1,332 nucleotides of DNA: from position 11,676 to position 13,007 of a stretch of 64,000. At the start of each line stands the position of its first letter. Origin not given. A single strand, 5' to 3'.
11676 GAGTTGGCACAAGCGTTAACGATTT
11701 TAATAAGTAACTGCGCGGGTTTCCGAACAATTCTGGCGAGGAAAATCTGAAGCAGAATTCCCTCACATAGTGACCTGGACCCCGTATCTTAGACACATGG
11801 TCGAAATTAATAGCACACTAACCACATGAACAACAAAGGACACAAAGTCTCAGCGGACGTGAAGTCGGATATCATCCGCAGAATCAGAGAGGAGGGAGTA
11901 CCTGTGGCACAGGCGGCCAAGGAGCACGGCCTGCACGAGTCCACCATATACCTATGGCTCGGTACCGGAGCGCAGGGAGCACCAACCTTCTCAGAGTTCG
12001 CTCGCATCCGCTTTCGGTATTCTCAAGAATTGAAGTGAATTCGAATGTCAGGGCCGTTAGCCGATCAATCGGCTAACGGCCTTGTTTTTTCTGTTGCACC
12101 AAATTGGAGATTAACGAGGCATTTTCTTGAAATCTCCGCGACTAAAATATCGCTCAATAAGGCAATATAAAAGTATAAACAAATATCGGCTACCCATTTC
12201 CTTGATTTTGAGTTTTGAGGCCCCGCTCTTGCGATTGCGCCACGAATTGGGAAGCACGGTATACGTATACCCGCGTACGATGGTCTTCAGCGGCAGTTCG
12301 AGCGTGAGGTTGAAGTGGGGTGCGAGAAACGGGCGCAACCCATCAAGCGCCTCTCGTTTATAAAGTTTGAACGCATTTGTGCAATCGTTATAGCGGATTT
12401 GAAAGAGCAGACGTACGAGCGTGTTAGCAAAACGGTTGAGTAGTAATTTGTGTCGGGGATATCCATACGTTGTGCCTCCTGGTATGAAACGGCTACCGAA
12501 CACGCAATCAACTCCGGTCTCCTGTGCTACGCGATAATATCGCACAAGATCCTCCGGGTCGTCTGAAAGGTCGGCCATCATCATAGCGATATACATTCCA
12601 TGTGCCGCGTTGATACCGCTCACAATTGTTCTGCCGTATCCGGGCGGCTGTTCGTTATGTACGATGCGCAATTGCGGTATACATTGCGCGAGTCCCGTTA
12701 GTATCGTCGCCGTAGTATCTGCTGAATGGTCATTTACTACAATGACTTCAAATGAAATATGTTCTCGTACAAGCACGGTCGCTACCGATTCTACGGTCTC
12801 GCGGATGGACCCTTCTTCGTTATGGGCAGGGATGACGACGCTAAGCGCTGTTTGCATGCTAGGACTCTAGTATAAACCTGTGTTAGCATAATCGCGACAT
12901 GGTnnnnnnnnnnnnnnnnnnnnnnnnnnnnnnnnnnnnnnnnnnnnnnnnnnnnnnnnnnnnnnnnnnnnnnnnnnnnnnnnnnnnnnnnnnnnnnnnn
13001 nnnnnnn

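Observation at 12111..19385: Two GtrB-like GT2 + GtrA + two GT-C membrane glycosyltransferases: a Ppm/PMT-type extracytoplasmic glycosylation set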

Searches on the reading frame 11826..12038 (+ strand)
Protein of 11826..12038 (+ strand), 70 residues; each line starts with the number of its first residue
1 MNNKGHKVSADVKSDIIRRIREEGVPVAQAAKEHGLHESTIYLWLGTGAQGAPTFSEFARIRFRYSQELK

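Call 82: search_protein_families(library=pfam, proteins=[window:11826-12038:+], max_evalue=0.001)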
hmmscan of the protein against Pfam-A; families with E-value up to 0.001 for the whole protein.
window:11826-12038:+ (70 aa): 4 families
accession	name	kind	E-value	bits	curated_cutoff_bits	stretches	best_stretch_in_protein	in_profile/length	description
PF01527.26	HTH_Tnp_1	-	5.9e-07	30.1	24.1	1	9-46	8-45/75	Transposase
PF13384.12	HTH_23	-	2.6e-06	27.5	24.6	1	11-45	5-38/50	Homeodomain-like domain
PF13551.12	HTH_29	-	0.00021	21.8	28.1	1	22-45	9-33/64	Winged helix-turn helix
PF13518.12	HTH_28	-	0.00067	20.1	25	0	16-45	5-33/52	Helix-turn-helix domain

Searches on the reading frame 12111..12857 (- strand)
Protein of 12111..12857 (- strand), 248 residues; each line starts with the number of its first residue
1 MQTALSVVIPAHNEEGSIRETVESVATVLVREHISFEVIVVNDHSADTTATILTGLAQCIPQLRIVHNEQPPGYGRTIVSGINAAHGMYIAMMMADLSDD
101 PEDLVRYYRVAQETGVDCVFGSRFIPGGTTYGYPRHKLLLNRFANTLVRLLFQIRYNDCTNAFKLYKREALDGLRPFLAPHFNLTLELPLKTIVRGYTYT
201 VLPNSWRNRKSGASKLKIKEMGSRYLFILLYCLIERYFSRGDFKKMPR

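Call 4: search_protein_families(library=pfam, proteins=[window:12111-12857:-], max_evalue=0.01)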
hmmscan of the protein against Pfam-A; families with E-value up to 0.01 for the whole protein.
window:12111-12857:- (248 aa): 3 families
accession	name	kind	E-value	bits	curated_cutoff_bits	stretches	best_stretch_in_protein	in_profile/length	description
PF00535.33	Glycos_transf_2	-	8.8e-30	104.3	23.3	1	6-172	1-165/168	Glycosyl transferase family 2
PF13641.12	Glyco_tranf_2_3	-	1.8e-09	38.4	27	1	5-131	3-131/230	Glycosyltransferase like family 2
PF10111.15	Glyco_tranf_2_2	-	0.00024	21.1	27.3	1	6-99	1-94/276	Glycosyltransferase like family 2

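Call 5: search_protein_families(library=ncbifam, proteins=[window:12111-12857:-], max_evalue=0.01)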
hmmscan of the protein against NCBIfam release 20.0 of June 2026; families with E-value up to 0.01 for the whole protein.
window:12111-12857:- (248 aa): 21 families
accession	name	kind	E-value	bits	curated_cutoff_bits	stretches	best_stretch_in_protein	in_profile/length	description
NF047588.1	GlcsyltransPgfSStrep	equivalog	2.3e-15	56.6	500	1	5-219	3-208/308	glycosyltransferase PgfS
TIGR03937.1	PgaC_IcaA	equivalog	1.3e-13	50.7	422.3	1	4-96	46-135/407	poly-beta-1,6-N-acetyl-D-glucosamine synthase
NF007986.1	PRK10714.1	equivalog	1.5e-11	43.9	529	1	5-121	8-124/316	undecaprenyl-phosphate 4-deoxy-4-formamido-L-arabinose transferase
NF007482.0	PRK10073.1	equivalog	2.8e-11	43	423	1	3-117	6-116/334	glycosyltransferase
TIGR04182.1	glyco_TIGR04182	equivalog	4.5e-11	42.7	325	1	6-219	3-204/293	S-layer glycoprotein N-glycosyltransferase AglJ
NF010496.0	PRK13915.1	equivalog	2.1e-10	40.2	262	1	2-105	30-135/307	glucosyl-3-phosphoglycerate synthase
NF047683.1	TeichurnBiosyTuaG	equivalog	1.8e-09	37.6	400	1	2-114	5-114/252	teichuronic acid biosynthesis protein TuaG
NF038302.1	EPS_HpsE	equivalog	3.7e-09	36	300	1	4-123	2-123/307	hormogonium polysaccharide biosynthesis glycosyltransferase HpsE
TIGR04283.1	glyco_like_mftF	equivalog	4.4e-09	36.2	182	1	5-98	1-84/221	TIGR04283 family arsenosugar biosynthesis glycosyltransferase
NF041391.1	DPhHxTase_Halo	equivalog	5.3e-09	35.4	375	1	11-217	3-193/213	dolichyl-phosphate hexose transferase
NF041875.1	EPS_EpsD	equivalog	1.1e-08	34.9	370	1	5-121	1-114/325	exopolysaccharide biosynthesis glycosyltransferase EpsD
TIGR03469.1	HpnB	hypoth_equivalog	5.1e-08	32.3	379.25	1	5-115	46-164/386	hopene-associated glycosyltransferase HpnB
NF058614.1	PPMAGASynPpgS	equivalog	8.1e-07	28.7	370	1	7-174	4-165/226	polyprenyl-phospho-N-acetylgalactosaminyl synthase PpgS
TIGR03965.1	mycofact_glyco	equivalog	8.7e-06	24.9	280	1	5-101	76-169/467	mycofactocin biosynthesis glycosyltransferase MftF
TIGR04009.1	wcaE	equivalog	1.1e-05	24.9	369.2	1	5-94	3-90/248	colanic acid biosynthesis glycosyltransferase WcaE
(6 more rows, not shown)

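Call 60: search_solved_structures(query=window:12111-12857:-, max_evalue=0.00001)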
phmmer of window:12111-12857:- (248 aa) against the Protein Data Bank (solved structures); distinct sequences matched with E-value up to 0.00001: 9.
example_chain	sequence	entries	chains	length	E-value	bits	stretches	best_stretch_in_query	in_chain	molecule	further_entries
5mlz_A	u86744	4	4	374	1.4e-15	60.3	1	4-222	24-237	Dolichol monophosphate mannose synthase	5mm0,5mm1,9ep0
5eke_A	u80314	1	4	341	4.4e-11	45.7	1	4-175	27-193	Uncharacterized glycosyltransferase sll0501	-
5ekp_C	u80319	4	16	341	4.5e-11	45.6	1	4-175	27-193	Uncharacterized glycosyltransferase sll0501 | Glycosyltransferase sll0501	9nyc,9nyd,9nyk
9nye_A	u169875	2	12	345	4.6e-11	45.6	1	4-175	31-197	Glycosyltransferase sll0501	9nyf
3bcv_A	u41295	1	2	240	7.1e-10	41.7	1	5-141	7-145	Putative glycosyltransferase protein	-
9bhc_C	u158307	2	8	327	2.3e-07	33.5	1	5-153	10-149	Undecaprenyl-phosphate 4-deoxy-4-formamido-L-arabinose transferase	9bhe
8vxh_A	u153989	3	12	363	3e-07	33.1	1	5-153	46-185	Undecaprenyl-phosphate 4-deoxy-4-formamido-L-arabinose transferase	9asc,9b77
9hwj_A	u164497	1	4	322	3.8e-07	32.8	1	5-121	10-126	Undecaprenyl-phosphate 4-deoxy-4-formamido-L-arabinose transferase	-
5hea_A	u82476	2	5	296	4.4e-06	29.3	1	5-118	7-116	Putative glycosyltransferase (GalT1)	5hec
